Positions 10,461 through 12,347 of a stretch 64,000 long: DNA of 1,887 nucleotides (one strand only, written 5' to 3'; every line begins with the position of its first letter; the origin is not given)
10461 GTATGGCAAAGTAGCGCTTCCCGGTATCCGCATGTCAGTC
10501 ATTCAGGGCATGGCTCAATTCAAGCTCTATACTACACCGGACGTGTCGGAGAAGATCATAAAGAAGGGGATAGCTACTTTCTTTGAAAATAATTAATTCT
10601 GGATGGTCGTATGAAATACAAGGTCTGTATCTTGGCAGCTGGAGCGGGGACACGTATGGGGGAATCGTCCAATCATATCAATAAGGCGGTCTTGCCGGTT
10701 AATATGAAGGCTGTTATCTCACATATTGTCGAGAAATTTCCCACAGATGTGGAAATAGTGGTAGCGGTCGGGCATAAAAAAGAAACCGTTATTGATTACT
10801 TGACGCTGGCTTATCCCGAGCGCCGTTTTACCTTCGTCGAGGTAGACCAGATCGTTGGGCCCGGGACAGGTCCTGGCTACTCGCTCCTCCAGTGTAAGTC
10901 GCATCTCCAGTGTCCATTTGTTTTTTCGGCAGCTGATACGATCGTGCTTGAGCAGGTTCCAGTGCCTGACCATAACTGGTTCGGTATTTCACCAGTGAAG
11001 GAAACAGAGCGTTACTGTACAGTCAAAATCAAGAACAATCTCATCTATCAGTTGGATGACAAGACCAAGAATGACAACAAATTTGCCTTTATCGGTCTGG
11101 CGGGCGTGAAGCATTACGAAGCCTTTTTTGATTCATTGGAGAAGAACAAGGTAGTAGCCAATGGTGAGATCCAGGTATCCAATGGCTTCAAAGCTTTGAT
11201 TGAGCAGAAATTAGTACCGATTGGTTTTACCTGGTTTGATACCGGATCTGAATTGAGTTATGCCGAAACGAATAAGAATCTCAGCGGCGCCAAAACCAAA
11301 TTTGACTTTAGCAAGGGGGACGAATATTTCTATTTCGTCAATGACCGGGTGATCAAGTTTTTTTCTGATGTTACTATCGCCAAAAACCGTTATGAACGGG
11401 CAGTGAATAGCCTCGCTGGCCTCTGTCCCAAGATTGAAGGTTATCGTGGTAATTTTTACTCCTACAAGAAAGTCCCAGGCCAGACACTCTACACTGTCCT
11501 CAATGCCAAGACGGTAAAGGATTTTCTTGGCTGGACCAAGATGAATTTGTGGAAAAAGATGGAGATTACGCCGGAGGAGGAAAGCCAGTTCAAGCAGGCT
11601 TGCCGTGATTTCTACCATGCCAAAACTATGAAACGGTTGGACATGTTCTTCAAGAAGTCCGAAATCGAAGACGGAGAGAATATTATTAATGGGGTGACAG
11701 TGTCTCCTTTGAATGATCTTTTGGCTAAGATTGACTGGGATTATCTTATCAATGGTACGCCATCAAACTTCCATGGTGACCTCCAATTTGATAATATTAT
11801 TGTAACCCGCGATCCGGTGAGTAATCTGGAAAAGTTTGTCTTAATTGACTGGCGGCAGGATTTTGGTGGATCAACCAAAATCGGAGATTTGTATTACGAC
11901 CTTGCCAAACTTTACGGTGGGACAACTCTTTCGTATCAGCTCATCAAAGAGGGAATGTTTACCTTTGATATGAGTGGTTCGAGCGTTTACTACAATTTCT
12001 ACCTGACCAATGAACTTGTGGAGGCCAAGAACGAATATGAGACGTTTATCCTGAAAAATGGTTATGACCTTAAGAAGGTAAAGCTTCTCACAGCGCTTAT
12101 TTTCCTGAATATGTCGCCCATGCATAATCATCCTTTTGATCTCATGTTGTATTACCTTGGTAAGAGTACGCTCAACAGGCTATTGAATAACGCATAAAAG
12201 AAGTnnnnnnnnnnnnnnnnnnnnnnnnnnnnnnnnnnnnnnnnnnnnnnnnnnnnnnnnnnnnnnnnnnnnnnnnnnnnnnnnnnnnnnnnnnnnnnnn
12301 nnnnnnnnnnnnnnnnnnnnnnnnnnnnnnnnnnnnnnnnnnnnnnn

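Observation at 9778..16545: Tight seven-gene operon suggesting an undescribed nucleotide-sugar pathway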

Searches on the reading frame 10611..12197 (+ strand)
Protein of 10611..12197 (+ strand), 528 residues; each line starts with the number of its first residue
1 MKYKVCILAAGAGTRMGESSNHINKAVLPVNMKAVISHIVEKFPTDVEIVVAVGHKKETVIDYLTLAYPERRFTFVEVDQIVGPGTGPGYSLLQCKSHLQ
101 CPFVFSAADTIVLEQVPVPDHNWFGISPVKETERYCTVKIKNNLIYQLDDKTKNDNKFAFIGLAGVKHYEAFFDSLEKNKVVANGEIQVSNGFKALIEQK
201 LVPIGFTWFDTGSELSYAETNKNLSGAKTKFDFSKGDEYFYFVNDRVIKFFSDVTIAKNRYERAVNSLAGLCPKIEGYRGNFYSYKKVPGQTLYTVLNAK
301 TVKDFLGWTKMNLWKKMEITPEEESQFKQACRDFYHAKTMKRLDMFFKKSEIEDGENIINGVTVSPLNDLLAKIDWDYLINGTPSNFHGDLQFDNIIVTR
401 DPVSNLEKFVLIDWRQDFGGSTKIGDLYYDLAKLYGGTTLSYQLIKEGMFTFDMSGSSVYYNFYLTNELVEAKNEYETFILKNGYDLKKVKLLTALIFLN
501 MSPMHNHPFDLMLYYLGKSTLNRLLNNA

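Call 3: search_protein_families(library=pfam, proteins=[window:10611-12197:+], max_evalue=0.01)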
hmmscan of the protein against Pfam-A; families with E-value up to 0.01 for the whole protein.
window:10611-12197:+ (528 aa): 3 families
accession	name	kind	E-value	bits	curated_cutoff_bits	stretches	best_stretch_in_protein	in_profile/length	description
PF12804.13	NTP_transf_3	-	1.7e-09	38.5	27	1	6-113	2-99/160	MobA-like NTP transferase domain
PF00483.29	NTP_transferase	-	0.0065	16.5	21.2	0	6-46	3-45/245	Nucleotidyl transferase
PF01636.29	APH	-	0.008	16.4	23.2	0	381-435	165-210/239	Phosphotransferase enzyme family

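Call 4: search_protein_families(library=ncbifam, proteins=[window:10611-12197:+], max_evalue=0.01)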
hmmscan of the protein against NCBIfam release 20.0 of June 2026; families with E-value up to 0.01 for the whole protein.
window:10611-12197:+ (528 aa): 29 families (the best 25 are shown)
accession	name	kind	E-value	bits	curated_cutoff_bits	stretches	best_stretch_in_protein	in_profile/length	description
TIGR03992.1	Arch_glmU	subfamily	4e-15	55.6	292.1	1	4-222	2-225/393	bifunctional sugar-1-phosphate nucleotidylyltransferase/acetyltransferase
NF041313.1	UDPGP_AglF_Halo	equivalog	1.3e-08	34.6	400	1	5-112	3-108/234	UTP--glucose-1-phosphate uridylyltransferase AglF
TIGR01099.1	galU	equivalog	1.7e-08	34.4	326.8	1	4-65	3-66/261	UTP--glucose-1-phosphate uridylyltransferase GalU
NF045495.1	AdoCbiPCobY_Meth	equivalog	4e-06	26.5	250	1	6-114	4-108/195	adenosylcobinamide-phosphate guanylyltransferase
NF041173.1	Sug_nt_acttase_Thmprot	equivalog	1.1e-05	24.5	600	1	4-224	2-227/405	bifunctional sugar-1-phosphate nucleotidylyltransferase/acetyltransferase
NF010939.0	PRK14359.1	equivalog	2.2e-05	23.3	592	1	1-88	1-84/430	bifunctional UDP-N-acetylglucosamine diphosphorylase/glucosamine-1-phosphate N-acetyltransferase GlmU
TIGR01173.1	glmU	equivalog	2.6e-05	23.3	366.85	1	4-65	2-62/452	bifunctional UDP-N-acetylglucosamine diphosphorylase/glucosamine-1-phosphate N-acetyltransferase GlmU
NF010932.0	PRK14352.1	equivalog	3.3e-05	22.7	611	1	4-114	8-115/488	bifunctional UDP-N-acetylglucosamine diphosphorylase/glucosamine-1-phosphate N-acetyltransferase GlmU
NF041135.1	IPPtranDIPPsyn_Thcocales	equivalog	5.2e-05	22.4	580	1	4-112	2-104/419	bifunctional L-myo-inositol-1-phosphate cytidylyltransferase/CDP-L-myo-inositol myo-inositolphosphotransferase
TIGR03310.1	matur_MocA_YgfJ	equivalog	7.6e-05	22.8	186.45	1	5-64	2-58/188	molybdenum cofactor cytidylyltransferase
NF049965.1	GlMnHpPGnyltfHddC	equivalog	8.1e-05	22.4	300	1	5-179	3-178/221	D-glycero-D-manno-heptose 1-phosphate guanosyltransferase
NF045665.1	NTPtran_DVU1551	equivalog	0.00022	20.4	315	1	5-64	3-59/359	DVU_1551 family NTP transferase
NF001183.0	PRK00155.1-3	subfamily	0.00023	20.6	166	1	5-49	4-46/237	D-ribitol-5-phosphate cytidylyltransferase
NF010933.0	PRK14353.1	equivalog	0.00024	19.9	505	1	4-67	7-69/453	bifunctional UDP-N-acetylglucosamine diphosphorylase/glucosamine-1-phosphate N-acetyltransferase GlmU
TIGR02623.1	G1P_cyt_trans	equivalog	0.0004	19.9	300.25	1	4-64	2-64/255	glucose-1-phosphate cytidylyltransferase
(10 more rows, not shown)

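Call 6: find_encoding_contigs(protein=window:10611-12197:+, flank=10000, max_places=10)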
Protein window:10611-12197:+ (528 aa): no gene with exactly this product is on record in the collection.

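Call 7: find_homologous_proteins(query=window:10611-12197:+)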
Query window:10611-12197:+ (528 aa): 3044 proteins with E <= 0.001 among 8000 candidates; the best 120 are listed.
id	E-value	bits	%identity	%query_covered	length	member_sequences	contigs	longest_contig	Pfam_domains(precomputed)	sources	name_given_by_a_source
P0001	0.0e+0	1162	94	100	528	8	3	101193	PF12804.14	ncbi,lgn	-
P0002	0.0e+0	1064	85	100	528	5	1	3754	PF12804.14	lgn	-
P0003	4.6e-294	994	79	100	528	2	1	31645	PF00483.30,PF12804.14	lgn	-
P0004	1.4e-293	992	80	100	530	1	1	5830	PF12804.14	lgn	-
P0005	4.1e-282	955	75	100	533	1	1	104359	PF00483.30,PF12804.14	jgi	-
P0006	2.6e-280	949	77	100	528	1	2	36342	PF12804.14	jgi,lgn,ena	-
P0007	4.0e-278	941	76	100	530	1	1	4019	PF00483.30,PF12804.14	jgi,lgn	-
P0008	1.9e-277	939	74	100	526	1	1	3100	PF12804.14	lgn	-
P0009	3.4e-272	922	75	99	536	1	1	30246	PF12804.14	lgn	-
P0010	2.8e-268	909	74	100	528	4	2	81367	PF12804.14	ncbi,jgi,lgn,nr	ncbi:MAG: hypothetical protein ACD_61C00186G0021 [uncultured bacterium]|nr:MAG: hypothetical protein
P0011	2.9e-265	899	72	100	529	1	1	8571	PF00483.30,PF12804.14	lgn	-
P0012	3.3e-265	899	73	100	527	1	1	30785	PF00483.30,PF12804.14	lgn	-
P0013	3.5e-265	899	73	100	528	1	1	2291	PF00483.30,PF12804.14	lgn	-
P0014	4.3e-265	898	73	100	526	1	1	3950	PF00483.30,PF12804.14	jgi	jgi:UTP-glucose-1-phosphate uridylyltransferase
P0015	9.5e-263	891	71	100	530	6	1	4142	PF00483.30,PF12804.14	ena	-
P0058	2.8e-242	823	67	99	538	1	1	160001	PF00483.30,PF12804.14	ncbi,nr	ncbi:NTP transferase domain-containing protein [Candidatus Pacearchaeota archaeon]|nr:NTP transferas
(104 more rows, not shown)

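Call 8: find_encoding_contigs(protein=P0001, flank=10000, max_places=3)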
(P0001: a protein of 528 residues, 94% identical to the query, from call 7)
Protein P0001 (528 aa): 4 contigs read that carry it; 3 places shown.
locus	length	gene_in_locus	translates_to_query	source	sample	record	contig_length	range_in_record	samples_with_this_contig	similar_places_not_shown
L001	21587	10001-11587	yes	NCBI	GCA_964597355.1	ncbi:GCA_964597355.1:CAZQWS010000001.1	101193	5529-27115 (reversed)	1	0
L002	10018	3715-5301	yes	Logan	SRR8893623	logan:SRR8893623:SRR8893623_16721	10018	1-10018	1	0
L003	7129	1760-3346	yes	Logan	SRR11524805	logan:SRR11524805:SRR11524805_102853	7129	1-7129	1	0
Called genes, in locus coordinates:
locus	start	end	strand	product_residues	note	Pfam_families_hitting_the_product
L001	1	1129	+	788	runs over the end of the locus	PF01588:tRNA_bind, PF03483:B3_4, PF03484:B5, PF17759:tRNA_synthFbeta, PF03147:FDX-ACB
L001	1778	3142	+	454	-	PF13727:CoA_binding_3, PF02397:Bac_transf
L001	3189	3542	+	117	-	PF04020:Phage_holin_4_2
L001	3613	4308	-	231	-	-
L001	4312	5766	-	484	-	PF02366:PMT, PF13231:PMT_2 (weak)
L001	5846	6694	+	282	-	PF01370:Epimerase, PF16363:GDP_Man_Dehyd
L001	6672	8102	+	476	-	PF13727:CoA_binding_3, PF01073:3Beta_HSD, PF01370:Epimerase, PF02719:Polysacc_synt_2, PF04321:RmlD_sub_bind, PF07993:NAD_binding_4 (weak), PF13460:NAD_binding_10 (weak), PF16363:GDP_Man_Dehyd, +2 more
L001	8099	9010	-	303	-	PF00480:ROK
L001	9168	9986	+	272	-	PF08501:Shikimate_dh_N, PF01488:Shikimate_DH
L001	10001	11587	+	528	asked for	PF12804:NTP_transf_3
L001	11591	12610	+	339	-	PF08013:GatZ_KbaZ-like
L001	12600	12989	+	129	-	PF01050:MannoseP_isomer (weak), PF07883:Cupin_2 (weak)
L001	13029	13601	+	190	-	-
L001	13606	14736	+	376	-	PF13489:Methyltransf_23, PF08242:Methyltransf_12 (faint), PF08484:Methyltransf_14 (weak)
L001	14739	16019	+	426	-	PF13524:Glyco_trans_1_2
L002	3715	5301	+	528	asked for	PF12804:NTP_transf_3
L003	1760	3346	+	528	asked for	PF12804:NTP_transf_3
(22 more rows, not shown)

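Call 9: find_encoding_contigs(protein=P0058, flank=10000, max_places=2)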
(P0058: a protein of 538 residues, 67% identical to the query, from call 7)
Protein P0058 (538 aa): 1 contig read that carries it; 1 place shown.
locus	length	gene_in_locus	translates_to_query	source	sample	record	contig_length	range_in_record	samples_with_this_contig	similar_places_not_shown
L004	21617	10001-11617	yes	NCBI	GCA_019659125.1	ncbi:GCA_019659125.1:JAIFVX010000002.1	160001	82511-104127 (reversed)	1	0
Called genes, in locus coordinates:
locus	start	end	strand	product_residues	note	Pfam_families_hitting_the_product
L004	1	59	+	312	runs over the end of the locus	PF01370:Epimerase, PF04321:RmlD_sub_bind, PF16363:GDP_Man_Dehyd, PF02719:Polysacc_synt_2 (weak)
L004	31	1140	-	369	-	PF13439:Glyco_transf_4, PF13477:Glyco_trans_4_2 (weak), PF13579:Glyco_trans_4_4, PF20706:GT4-conflict, PF00534:Glycos_transf_1, PF13692:Glyco_trans_1_4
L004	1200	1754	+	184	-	PF13875:DUF4202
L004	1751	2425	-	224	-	PF00485:PRK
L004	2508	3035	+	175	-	PF08241:Methyltransf_11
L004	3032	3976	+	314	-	PF00535:Glycos_transf_2, PF13641:Glyco_tranf_2_3, PF13632:Glyco_trans_2_3 (weak)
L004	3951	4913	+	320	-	PF00535:Glycos_transf_2, PF10111:Glyco_tranf_2_2, PF13641:Glyco_tranf_2_3, PF13632:Glyco_trans_2_3 (weak)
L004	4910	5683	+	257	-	PF02475:TRM5-TYW2_MTfase, PF05050:Methyltransf_21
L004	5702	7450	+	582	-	PF02543:Carbam_trans_N, PF16861:Carbam_trans_C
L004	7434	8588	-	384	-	PF13692:Glyco_trans_1_4, PF00534:Glycos_transf_1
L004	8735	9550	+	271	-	PF08501:Shikimate_dh_N, PF01488:Shikimate_DH (weak)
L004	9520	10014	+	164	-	PF08282:Hydrolase_3 (weak)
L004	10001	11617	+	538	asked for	PF00483:NTP_transferase (faint), PF12804:NTP_transf_3 (weak)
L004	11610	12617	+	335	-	PF08013:GatZ_KbaZ-like (weak)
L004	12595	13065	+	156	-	PF01050:MannoseP_isomer (weak)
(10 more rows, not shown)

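Call 10: search_solved_structures(query=window:10611-12197:+, max_evalue=0.1)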
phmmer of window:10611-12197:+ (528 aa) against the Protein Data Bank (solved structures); distinct sequences matched with E-value up to 0.1: 12.
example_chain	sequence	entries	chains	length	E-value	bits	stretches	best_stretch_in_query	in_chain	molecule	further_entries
1jyk_A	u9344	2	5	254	0.00081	21.3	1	2-71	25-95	CTP:phosphocholine Cytidylyltransferase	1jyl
3hl3_A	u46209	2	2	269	0.001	21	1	4-221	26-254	Glucose-1-phosphate thymidylyltransferase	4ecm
5j49_A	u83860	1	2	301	0.0073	18.2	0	109-220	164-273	UTP--glucose-1-phosphate uridylyltransferase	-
3f1c_A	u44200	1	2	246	0.013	17.4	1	6-46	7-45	Putative 2-C-methyl-D-erythritol 4-phosphate cytidylyltransferase 2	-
1h5r_B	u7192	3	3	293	0.019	16.8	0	129-222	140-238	GLUCOSE-1-PHOSPHATE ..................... | Glucose-1-phosphate thymidylyltransferase 1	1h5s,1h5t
1h5s_D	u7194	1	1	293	0.019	16.8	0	129-222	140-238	Glucose-1-phosphate thymidylyltransferase 1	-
5vct_A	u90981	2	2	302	0.02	16.7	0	109-220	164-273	UTP--glucose-1-phosphate uridylyltransferase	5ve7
1h5r_A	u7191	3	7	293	0.025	16.5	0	129-222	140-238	GLUCOSE-1-PHOSPHATE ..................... | Glucose-1-phosphate thymidylyltransferase 1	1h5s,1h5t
1h5s_A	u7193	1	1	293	0.035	16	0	129-222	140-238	Glucose-1-phosphate thymidylyltransferase 1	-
2xme_A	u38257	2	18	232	0.041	15.7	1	4-115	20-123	CTP-INOSITOL-1-PHOSPHATE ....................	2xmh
3juj_A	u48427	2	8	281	0.053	15.3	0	5-69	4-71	UDP-glucose pyrophosphorylase (GalU)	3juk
6mnu_A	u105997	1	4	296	0.068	15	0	4-62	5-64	UTP--glucose-1-phosphate uridylyltransferase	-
